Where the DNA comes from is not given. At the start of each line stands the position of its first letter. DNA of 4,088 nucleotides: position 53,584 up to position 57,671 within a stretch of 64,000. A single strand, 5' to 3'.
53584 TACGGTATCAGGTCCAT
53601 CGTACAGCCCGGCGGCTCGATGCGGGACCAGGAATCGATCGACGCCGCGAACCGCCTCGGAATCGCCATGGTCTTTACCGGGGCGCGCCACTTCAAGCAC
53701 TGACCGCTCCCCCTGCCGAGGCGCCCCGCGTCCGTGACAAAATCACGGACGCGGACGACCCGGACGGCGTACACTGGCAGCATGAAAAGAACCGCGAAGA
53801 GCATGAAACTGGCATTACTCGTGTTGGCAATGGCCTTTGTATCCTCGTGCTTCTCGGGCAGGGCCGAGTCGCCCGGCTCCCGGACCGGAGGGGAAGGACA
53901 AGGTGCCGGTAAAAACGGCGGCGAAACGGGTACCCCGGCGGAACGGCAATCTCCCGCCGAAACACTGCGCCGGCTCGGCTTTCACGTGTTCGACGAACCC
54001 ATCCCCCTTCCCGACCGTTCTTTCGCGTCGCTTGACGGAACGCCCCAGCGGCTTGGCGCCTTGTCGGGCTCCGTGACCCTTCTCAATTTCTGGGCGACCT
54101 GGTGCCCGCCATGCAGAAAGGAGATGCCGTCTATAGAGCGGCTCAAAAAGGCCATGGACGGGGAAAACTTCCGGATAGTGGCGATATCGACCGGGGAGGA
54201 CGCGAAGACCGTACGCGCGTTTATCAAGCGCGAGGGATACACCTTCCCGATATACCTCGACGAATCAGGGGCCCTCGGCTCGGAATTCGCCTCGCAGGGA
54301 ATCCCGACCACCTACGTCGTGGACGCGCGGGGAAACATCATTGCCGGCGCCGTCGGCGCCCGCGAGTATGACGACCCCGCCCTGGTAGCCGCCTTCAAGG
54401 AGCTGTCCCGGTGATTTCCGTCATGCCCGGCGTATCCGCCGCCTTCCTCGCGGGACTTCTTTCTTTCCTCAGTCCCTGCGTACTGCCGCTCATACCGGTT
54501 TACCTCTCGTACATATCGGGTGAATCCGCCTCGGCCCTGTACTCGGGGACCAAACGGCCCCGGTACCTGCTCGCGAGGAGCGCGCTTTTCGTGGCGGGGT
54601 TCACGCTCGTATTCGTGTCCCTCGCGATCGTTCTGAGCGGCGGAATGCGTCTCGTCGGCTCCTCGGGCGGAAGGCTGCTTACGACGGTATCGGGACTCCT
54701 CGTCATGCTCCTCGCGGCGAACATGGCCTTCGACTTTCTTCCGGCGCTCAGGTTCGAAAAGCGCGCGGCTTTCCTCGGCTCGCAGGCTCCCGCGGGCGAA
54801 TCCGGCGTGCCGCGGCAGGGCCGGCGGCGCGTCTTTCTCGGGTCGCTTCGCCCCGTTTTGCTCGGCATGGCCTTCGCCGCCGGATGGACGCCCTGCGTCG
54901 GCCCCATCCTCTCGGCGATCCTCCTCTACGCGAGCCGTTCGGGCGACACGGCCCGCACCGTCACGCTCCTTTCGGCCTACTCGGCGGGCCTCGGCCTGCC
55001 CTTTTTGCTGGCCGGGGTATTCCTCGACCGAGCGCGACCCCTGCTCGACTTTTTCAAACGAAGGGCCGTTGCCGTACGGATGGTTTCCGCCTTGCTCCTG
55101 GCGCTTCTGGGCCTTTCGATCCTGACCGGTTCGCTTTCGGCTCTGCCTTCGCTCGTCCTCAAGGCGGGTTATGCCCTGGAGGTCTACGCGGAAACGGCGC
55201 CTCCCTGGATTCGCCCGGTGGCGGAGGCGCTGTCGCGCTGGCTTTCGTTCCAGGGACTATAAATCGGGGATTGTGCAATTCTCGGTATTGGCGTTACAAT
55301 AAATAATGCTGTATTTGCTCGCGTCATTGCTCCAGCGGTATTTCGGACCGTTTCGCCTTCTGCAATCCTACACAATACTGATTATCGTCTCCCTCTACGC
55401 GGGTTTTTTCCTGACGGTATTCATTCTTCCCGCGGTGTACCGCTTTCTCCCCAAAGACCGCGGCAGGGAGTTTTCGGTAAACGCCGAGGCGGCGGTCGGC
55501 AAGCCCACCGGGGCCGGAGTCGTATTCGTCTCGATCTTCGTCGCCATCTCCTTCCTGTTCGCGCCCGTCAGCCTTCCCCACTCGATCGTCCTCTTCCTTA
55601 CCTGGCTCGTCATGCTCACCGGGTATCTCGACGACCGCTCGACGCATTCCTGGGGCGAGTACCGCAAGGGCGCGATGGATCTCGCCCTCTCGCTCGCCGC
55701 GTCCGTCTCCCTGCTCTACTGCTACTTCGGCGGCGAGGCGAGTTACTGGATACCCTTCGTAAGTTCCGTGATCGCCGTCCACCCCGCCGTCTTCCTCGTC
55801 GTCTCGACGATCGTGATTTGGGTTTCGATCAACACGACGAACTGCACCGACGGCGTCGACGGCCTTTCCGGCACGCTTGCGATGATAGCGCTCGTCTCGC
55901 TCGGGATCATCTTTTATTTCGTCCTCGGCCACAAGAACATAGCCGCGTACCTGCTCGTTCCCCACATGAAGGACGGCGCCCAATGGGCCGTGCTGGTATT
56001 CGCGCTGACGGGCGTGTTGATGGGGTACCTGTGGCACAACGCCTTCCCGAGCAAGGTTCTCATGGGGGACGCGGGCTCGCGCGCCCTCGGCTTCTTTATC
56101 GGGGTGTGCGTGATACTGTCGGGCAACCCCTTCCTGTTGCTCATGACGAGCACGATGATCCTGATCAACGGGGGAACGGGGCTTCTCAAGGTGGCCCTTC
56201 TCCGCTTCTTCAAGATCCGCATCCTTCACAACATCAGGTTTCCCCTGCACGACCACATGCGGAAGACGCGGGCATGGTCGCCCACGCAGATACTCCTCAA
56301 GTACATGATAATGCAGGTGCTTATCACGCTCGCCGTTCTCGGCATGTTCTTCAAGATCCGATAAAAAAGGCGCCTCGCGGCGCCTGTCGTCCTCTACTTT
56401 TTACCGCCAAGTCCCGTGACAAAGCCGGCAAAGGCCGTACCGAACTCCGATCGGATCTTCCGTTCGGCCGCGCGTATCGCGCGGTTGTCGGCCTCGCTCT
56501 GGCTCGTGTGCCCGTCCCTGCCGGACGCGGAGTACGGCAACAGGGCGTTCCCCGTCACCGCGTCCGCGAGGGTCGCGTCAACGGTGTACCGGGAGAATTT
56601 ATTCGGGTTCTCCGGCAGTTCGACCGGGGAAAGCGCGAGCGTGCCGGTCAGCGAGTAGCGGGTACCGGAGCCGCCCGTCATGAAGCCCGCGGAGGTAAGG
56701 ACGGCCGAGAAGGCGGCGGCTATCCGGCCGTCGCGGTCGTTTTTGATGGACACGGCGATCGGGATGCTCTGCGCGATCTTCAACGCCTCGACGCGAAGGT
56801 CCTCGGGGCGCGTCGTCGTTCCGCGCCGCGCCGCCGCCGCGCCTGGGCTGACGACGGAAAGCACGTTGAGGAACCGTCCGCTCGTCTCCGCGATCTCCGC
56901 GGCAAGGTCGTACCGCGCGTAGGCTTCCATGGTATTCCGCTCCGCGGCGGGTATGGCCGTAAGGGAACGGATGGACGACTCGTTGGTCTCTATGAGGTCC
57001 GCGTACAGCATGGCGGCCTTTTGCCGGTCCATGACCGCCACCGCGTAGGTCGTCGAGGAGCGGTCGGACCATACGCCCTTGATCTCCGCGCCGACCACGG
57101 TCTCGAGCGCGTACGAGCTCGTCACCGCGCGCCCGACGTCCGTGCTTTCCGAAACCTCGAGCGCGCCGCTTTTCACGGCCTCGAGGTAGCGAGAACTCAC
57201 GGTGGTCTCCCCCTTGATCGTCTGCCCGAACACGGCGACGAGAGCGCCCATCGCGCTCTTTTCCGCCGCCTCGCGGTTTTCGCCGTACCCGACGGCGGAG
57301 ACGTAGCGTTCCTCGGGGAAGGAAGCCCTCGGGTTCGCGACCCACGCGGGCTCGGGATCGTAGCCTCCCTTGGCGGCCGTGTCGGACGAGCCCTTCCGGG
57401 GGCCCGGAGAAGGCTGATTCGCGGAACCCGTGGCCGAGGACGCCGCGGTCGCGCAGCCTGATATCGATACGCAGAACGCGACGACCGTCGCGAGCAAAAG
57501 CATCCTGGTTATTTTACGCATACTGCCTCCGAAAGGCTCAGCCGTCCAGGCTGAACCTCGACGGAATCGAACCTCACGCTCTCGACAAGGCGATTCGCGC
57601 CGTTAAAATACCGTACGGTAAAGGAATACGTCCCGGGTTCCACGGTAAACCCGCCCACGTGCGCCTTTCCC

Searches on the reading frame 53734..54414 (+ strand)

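Call 67: search_protein_families(library=pfam, proteins=[window:53734-54414:+], max_evalue=0.001)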
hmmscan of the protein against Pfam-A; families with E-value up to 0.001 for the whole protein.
window:53734-54414:+ (226 aa): 6 families
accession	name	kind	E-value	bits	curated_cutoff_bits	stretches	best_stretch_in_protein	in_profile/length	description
PF08534.16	Redoxin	-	6.9e-25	88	26.6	1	92-211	6-137/148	Redoxin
PF00578.27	AhpC-TSA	-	9.5e-23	80.9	26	1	92-203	5-122/124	AhpC/TSA family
PF13905.12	Thioredoxin_8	-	4.6e-16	59.4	27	1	112-202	1-94/94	Thioredoxin-like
PF13098.12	Thioredoxin_2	-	3.8e-08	34.1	27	1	112-210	5-95/104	Thioredoxin-like domain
PF00085.26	Thioredoxin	-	6e-08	33.1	23.5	1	114-161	20-66/103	Thioredoxin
PF13911.12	AhpC-TSA_2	-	3.1e-05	24.8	27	1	135-184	3-51/114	AhpC/TSA antioxidant enzyme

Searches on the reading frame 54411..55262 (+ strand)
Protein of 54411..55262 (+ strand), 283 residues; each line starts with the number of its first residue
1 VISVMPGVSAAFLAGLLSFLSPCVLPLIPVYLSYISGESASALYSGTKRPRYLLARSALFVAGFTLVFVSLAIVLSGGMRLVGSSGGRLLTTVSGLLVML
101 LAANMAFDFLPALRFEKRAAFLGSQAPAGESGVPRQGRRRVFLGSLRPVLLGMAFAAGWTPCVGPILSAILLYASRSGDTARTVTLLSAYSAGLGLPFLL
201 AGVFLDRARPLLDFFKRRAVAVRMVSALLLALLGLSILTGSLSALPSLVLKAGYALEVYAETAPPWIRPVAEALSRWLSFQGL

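Call 67: search_protein_families(library=pfam, proteins=[window:54411-55262:+], max_evalue=0.001)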
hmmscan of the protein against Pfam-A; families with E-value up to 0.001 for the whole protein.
window:54411-55262:+ (283 aa): 1 family
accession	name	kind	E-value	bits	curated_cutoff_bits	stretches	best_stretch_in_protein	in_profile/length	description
PF02683.22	DsbD_TM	-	8.3e-13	48.6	27.1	1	9-210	6-190/219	Cytochrome C biogenesis protein transmembrane domain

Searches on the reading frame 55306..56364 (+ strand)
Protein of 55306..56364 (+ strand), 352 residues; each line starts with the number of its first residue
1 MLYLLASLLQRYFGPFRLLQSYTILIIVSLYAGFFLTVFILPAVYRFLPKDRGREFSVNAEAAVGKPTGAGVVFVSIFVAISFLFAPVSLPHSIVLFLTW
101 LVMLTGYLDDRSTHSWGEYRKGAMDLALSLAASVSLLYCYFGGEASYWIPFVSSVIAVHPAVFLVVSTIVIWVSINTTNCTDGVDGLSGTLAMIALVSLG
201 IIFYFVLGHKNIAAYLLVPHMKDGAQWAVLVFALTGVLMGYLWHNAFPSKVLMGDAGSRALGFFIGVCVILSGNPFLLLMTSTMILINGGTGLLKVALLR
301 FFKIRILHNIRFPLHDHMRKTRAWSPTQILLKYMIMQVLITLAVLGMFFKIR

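Call 67: search_protein_families(library=pfam, proteins=[window:55306-56364:+], max_evalue=0.001)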
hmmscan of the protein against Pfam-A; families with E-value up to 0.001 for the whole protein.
window:55306-56364:+ (352 aa): 1 family
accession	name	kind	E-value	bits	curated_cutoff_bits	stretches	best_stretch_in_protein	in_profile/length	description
PF00953.26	Glycos_transf_4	-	1.4e-28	100.3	27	1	94-272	3-159/160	Glycosyl transferase family 4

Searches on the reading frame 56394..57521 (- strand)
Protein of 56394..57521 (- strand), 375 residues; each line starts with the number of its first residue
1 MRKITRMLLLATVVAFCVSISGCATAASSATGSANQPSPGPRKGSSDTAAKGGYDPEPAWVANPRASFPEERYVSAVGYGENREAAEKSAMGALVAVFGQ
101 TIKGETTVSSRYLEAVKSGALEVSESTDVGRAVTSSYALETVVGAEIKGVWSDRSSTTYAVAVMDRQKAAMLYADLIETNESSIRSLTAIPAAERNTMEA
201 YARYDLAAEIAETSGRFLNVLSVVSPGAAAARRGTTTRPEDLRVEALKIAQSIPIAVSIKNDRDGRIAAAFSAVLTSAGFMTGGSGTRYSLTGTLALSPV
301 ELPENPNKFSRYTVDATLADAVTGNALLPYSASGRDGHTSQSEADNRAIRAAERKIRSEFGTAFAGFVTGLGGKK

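Call 67: search_protein_families(library=pfam, proteins=[window:56394-57521:-], max_evalue=0.001)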
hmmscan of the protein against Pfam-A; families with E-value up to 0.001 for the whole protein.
window:56394-57521:- (375 aa): 1 family
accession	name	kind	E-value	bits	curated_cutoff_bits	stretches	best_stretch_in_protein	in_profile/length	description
PF02169.21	LPP20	-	3.1e-06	28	25.9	1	58-165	1-97/97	LPP20 lipoprotein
